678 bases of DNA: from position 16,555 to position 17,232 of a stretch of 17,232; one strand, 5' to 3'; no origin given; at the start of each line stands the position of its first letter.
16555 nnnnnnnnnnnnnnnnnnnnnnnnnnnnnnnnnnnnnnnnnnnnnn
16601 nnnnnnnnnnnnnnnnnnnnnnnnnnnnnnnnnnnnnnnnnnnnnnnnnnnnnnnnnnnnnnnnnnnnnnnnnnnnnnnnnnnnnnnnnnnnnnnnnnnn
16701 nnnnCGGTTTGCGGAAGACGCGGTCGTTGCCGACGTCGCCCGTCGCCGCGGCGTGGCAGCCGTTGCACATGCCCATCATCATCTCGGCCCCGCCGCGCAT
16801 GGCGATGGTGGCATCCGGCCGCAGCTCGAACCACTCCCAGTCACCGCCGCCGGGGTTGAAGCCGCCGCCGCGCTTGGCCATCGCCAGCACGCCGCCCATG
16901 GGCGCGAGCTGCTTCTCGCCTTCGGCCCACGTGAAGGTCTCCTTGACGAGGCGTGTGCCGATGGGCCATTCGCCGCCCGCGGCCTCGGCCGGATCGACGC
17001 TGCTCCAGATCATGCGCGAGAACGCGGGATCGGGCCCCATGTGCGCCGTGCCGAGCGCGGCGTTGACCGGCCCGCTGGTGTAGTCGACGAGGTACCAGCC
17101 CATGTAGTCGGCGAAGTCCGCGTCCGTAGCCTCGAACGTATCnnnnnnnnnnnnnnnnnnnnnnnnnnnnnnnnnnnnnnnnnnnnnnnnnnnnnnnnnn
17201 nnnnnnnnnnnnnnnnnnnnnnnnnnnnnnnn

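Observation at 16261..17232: Tandem P460/c'-beta-like dihaem protein behind a (GGGG[ET]P)n linker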

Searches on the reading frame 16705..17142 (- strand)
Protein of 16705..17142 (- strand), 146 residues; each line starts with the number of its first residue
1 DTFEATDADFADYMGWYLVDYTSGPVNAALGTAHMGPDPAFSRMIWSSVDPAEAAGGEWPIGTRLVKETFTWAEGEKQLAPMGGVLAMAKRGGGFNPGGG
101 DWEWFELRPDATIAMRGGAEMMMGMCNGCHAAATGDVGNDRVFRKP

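Call 15: search_solved_structures(query=A1, max_evalue=1, show_alignments=5)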
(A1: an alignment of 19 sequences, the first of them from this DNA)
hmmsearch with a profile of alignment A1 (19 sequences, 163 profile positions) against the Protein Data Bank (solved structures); distinct sequences matched with E-value up to 1: 22.
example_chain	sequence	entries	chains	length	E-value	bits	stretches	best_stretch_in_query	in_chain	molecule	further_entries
2je2_A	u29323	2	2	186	1.1e-11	47.8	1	36-159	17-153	CYTOCHROME P460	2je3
6amg_A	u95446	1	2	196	2.4e-10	43.5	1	36-159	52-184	Cytochrome P460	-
6e0y_A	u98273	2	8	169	2.5e-10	43.4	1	36-159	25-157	Cytochrome P460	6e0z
6e17_A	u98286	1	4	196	3.4e-10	43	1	36-159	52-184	Cytochrome P460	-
8gar_A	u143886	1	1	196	3.4e-10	43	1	36-159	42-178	Cytochrome P460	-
6e0x_A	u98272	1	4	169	3.5e-10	43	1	36-159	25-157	Cytochrome P460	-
6w6n_A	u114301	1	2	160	1.4e-08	37.8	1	36-159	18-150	Cytochrome P460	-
9hrk_A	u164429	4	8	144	1.7e-08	37.4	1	37-160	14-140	Cytochrome P460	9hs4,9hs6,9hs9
6hiu_B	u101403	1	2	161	2.4e-08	37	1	37-160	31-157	Cytochrome P460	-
7ead_A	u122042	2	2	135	1.2e-06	31.5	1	69-159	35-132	Cytochrome_P460 domain-containing protein | Probable cytochrome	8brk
9htv_A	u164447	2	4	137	9.5e-05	25.3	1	37-159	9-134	Cytochrome c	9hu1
7zqz_A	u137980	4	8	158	9.9e-05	25.2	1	37-159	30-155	Cytochrome c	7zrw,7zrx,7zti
7zs4_A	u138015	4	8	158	0.00012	24.9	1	37-159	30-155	Cytochrome c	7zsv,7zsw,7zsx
6hih_A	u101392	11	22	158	0.00014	24.8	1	37-159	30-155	Cytochrome c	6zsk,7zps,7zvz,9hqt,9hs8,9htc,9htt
7q21_C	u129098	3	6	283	0.26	14.1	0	126-148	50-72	Cytochrome bc1 complex cytochrome c subunit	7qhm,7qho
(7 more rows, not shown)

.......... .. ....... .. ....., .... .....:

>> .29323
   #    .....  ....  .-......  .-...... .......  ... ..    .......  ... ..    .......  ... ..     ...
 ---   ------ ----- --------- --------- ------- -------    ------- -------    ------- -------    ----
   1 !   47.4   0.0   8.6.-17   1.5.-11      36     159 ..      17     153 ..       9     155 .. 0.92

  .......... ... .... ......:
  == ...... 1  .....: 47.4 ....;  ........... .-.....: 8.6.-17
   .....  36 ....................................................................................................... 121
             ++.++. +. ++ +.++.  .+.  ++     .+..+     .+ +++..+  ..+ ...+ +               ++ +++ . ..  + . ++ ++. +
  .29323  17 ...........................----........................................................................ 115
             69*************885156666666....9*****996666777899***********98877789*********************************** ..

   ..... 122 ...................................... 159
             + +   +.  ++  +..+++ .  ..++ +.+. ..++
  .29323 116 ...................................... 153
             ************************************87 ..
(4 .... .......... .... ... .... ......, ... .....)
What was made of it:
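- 16942..16944 (-): D1 Lys (GTRLVKE), aligned with the haem cross-link Lys70 of N. europaea P460. The profile alignment places GtilvKev against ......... (call 15).
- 17014..17016 (-): D1 Arg aligned with Arg44 of N. europaea P460 (the D2 equivalent is 16579-16581). Call 15.
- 17041..17043 (-): D1 invariant, clade-specific His in the distal 'capping' loop (the D2 equivalent is 16606-16608). It aligns with the Pro-Phe capping-loop region of N. europaea P460 (call 15).
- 16885..16887 (-): D1 Leu at the position of the catalytic Glu96 (N. europaea) / Ala131 (AL212). The D2 equivalent is Thr at 16465-16467, with a Glu two residues upstream. Call 15 alignment.
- On Cytochrome P460 sensu stricto: The profile alignment places the Lys of GTRLVKE and GTALAKA on Lys70 (call 15).
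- On Cytochrome c'-beta: The profile prefers P460s (call 15).
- The Lys70, Arg44 and Glu96 equivalents were read from the profile alignment (call 15). The sequence profile scores P460s 4-7 orders of magnitude better than c'-beta proteins (call 15).
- Tried and rejected: A domain profile was needed (call 15).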
